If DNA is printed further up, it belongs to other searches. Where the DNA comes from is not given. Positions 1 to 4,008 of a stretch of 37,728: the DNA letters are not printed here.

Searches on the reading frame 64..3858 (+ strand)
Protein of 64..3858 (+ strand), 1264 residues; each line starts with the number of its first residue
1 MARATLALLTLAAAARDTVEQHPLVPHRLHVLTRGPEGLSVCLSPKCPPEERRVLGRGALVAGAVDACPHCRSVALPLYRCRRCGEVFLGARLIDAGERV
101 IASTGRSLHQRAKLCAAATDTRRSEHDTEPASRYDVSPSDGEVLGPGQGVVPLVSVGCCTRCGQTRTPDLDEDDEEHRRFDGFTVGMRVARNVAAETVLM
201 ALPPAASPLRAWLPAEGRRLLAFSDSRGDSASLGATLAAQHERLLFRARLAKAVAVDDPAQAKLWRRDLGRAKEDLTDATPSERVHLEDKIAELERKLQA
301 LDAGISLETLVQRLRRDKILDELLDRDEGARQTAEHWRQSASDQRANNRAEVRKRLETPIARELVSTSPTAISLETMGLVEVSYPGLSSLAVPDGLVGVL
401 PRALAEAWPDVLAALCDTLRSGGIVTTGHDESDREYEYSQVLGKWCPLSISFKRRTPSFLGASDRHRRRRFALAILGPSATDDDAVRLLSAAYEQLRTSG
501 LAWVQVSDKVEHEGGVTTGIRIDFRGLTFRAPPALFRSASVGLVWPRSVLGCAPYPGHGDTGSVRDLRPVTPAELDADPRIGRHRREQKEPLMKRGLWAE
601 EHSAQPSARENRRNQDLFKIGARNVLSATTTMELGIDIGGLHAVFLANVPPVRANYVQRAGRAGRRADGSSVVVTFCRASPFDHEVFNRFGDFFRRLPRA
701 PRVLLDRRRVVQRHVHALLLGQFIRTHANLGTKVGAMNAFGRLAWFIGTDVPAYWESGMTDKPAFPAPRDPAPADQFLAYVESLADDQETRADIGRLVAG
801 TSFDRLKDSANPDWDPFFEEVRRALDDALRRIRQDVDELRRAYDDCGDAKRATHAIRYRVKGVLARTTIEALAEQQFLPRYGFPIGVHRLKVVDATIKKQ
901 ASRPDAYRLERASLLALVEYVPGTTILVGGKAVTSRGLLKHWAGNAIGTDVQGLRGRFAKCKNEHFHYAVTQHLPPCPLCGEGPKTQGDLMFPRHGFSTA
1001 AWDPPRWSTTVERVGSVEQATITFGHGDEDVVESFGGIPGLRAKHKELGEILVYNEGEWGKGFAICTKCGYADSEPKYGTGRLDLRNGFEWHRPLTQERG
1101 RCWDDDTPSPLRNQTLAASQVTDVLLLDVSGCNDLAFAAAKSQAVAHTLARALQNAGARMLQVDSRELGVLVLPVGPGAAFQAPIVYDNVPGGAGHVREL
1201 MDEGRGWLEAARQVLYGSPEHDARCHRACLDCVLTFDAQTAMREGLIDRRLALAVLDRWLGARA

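Call 21: search_protein_families(library=pfam, proteins=[window:64-3858:+], max_evalue=0.001)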
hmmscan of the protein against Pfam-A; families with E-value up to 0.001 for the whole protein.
window:64-3858:+ (1264 aa): 2 families
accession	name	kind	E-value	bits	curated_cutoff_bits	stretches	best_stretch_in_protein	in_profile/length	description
PF00271.37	Helicase_C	-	1.7e-09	38.4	23.5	1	601-666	44-109/110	Helicase conserved C-terminal domain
PF09369.15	MZB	-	2.1e-08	35.2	24.2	1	1149-1233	1-80/80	MrfA Zn-binding domain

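Call 23: search_protein_families(library=padloc, proteins=[window:64-3858:+], max_evalue=0.0001)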
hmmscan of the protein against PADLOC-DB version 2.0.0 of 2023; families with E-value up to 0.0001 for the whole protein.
window:64-3858:+ (1264 aa): 16 families
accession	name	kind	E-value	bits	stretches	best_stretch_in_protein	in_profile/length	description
PDLC00037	DruE3|DruE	-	3.7e-142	473.9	2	599-1259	1033-1675/2055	SNF2 family N-terminal domain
PDLC00013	DruE1|DruE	-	6.8e-99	330.5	2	624-1257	1084-1674/1776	SNF2 family N-terminal domain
PDLC00035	DruE3|DruE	-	3.1e-90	301.5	3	598-993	1035-1410/1460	SNF2 family N-terminal domain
PDLC00036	DruE3|DruE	-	1.5e-80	268.9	3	599-1256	1026-1648/2023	SNF2 family N-terminal domain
PDLC00015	DruE2|DruE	-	6e-63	211.2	4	625-722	1173-1270/1887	SNF2 family N-terminal domain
PDLC00014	DruE2|DruE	-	6.4e-61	204.2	4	625-721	1202-1298/1928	SNF2 family N-terminal domain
PDLC00051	DruE4|DruE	-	5.6e-46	154.8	2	624-722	1126-1224/1829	SNF2 family N-terminal domain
PDLC02503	BrxHI|BrxHII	-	2.1e-12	44.2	1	606-677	282-353/698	BrxHI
PDLC02501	BrxHI|BrxHII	-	2.9e-10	36.9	1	590-677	266-352/925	BrxHI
PDLC02569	DrmA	-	1.3e-09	34.4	1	621-683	828-886/1095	DrmA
PDLC01089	C3a193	-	7.4e-08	29.2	1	608-675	524-590/983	poss. alt. Cas3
PDLC02864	DpdF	-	1e-07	29.1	1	588-676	250-338/610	DpdF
PDLC03960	SngC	-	4.4e-07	27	1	626-684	321-379/720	-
PDLC02570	DrmA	-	8.3e-07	25.7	1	610-688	570-646/851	DrmA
PDLC02863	DpdF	-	2e-06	24.9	1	591-684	69-162/488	DpdF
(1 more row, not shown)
